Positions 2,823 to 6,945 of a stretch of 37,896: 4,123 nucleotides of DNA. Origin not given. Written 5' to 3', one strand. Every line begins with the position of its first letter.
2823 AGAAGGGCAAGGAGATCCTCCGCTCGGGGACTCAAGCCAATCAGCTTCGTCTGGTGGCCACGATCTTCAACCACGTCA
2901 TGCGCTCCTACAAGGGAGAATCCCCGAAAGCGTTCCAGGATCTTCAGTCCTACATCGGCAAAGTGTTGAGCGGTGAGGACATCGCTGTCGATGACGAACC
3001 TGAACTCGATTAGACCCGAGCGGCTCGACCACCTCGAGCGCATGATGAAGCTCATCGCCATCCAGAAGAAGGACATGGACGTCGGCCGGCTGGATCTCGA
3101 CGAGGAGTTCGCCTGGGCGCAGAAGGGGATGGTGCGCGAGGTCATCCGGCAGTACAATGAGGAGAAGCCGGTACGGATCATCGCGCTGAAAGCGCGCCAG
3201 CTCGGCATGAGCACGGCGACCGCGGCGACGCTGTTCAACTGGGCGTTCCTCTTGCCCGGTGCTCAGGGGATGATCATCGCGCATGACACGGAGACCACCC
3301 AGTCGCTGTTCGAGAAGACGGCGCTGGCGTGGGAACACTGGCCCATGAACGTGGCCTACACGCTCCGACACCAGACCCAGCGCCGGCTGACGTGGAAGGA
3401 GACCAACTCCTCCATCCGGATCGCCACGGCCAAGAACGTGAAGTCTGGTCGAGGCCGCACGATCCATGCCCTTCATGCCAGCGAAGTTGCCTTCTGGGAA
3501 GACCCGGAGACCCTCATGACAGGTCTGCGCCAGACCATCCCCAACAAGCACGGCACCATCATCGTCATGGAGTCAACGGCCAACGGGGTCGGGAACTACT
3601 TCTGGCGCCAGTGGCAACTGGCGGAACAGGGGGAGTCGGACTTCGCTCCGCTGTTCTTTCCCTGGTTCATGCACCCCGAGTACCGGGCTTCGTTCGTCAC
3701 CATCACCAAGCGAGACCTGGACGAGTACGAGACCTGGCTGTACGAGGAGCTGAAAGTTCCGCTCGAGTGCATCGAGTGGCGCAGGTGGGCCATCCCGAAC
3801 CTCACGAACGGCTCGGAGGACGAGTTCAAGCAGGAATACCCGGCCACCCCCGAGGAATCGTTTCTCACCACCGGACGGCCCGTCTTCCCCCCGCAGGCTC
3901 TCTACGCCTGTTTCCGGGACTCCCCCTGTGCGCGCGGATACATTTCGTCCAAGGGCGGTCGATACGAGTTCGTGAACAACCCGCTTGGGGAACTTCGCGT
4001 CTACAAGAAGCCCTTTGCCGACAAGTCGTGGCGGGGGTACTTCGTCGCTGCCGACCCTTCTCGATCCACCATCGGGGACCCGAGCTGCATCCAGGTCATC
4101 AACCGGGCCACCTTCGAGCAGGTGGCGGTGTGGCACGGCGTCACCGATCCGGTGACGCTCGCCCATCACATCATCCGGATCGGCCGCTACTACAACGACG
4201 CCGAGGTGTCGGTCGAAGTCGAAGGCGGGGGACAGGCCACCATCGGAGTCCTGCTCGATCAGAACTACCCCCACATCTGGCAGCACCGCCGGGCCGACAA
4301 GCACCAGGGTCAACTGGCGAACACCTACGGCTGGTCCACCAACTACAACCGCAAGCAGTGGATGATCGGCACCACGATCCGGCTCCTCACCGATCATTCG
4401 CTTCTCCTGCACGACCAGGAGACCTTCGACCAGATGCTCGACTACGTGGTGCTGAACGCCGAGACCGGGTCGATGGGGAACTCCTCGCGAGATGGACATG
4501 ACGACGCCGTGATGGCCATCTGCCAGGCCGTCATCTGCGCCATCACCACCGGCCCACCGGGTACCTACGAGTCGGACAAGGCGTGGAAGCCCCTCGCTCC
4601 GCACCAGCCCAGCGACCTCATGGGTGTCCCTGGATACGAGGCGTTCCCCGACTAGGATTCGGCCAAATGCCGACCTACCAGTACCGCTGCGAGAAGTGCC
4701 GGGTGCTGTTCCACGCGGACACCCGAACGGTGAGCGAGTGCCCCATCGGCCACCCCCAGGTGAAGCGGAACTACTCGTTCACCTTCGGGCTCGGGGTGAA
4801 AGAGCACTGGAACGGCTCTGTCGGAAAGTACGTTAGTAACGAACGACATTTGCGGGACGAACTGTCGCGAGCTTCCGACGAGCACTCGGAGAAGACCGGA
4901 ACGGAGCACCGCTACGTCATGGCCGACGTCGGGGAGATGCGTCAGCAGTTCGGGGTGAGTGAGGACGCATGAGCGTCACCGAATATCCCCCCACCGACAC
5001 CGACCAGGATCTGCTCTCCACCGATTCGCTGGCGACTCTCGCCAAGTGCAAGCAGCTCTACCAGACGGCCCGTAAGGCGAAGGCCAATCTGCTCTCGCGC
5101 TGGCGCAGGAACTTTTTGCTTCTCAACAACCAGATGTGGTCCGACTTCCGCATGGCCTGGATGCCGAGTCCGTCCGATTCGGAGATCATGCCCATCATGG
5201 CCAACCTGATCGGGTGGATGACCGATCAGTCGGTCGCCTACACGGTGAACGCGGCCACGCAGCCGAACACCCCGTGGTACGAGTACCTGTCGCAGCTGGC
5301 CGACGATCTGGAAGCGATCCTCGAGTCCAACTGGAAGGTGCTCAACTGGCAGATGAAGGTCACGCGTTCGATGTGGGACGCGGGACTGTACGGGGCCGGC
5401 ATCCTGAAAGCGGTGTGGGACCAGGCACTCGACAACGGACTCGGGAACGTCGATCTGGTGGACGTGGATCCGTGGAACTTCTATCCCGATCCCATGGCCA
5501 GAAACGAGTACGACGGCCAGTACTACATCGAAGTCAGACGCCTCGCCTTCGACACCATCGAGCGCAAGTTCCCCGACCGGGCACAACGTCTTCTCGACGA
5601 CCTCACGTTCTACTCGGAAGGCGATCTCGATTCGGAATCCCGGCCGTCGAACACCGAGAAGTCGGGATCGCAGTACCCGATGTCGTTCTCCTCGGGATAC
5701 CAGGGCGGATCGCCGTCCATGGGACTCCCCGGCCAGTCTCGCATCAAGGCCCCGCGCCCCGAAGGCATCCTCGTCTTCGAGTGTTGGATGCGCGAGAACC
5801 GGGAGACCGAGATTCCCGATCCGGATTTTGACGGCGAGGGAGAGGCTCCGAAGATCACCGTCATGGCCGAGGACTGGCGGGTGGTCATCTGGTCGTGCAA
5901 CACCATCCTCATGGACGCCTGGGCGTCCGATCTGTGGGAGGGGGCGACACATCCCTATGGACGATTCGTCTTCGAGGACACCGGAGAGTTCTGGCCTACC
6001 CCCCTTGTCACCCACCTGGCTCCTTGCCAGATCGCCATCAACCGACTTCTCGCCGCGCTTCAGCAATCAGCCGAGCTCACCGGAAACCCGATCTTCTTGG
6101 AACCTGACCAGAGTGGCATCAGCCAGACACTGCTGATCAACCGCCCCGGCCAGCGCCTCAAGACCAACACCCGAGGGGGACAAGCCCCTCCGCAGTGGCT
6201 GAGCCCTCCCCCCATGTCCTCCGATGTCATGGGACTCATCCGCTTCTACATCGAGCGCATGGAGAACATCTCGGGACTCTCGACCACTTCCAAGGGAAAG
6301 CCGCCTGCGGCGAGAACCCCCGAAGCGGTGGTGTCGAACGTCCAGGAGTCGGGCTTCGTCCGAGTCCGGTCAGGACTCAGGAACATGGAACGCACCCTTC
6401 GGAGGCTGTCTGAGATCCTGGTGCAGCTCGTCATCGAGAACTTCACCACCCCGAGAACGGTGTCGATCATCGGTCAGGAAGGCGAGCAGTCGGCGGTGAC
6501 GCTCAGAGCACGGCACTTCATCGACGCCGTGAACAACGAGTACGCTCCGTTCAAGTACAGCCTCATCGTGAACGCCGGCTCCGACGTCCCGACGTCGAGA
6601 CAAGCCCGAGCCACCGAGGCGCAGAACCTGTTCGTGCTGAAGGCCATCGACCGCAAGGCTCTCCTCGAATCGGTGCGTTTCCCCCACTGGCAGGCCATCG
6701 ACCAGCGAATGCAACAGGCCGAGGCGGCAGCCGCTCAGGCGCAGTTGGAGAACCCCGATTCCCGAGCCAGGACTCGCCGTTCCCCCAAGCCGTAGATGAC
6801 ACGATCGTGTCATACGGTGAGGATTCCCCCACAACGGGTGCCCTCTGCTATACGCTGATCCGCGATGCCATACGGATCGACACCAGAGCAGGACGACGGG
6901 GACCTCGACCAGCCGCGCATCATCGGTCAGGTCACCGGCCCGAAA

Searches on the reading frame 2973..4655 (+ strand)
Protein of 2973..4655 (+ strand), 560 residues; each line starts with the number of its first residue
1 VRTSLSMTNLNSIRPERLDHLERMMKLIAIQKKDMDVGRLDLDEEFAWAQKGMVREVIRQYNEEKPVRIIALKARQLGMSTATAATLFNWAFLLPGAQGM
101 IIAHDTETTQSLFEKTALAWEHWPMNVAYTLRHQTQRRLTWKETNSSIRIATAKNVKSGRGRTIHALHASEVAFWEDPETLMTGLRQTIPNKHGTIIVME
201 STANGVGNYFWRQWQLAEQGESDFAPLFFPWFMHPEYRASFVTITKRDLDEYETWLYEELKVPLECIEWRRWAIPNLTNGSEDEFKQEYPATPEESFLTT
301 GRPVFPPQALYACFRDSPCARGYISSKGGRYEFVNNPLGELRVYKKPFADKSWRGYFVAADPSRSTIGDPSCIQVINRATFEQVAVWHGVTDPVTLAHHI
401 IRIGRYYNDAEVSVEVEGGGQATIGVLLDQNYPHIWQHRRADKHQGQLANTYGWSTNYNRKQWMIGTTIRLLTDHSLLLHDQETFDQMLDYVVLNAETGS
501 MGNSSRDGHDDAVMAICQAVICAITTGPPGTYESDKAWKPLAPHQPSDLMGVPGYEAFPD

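Call 40: search_protein_families(library=phrogs, proteins=[window:2973-4655:+], max_evalue=0.00001)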
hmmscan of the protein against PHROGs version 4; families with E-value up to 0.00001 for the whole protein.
window:2973-4655:+ (560 aa): 4 families
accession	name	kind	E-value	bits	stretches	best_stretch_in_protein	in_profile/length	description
phrog_2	-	head and packaging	3.8e-33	116.2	1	48-517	268-586/807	terminase large subunit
phrog_38407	-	unknown function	3e-17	63.6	1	223-516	37-341/370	-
phrog_26724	-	unknown function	3.2e-11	44.1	1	59-210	40-190/192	-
phrog_24361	-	head and packaging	5.6e-09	37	1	384-519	1-134/162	terminase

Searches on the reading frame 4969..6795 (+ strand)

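Call 40: search_protein_families(library=phrogs, proteins=[window:4969-6795:+], max_evalue=0.00001)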
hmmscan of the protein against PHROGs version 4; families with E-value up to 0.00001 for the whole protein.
window:4969-6795:+ (608 aa): 2 families
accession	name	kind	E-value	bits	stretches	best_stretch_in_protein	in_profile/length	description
phrog_156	-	head and packaging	3.6e-38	132.4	1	73-597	66-576/681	portal protein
phrog_332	-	connector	1.9e-06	27.5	1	109-462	105-400/560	head-tail adaptor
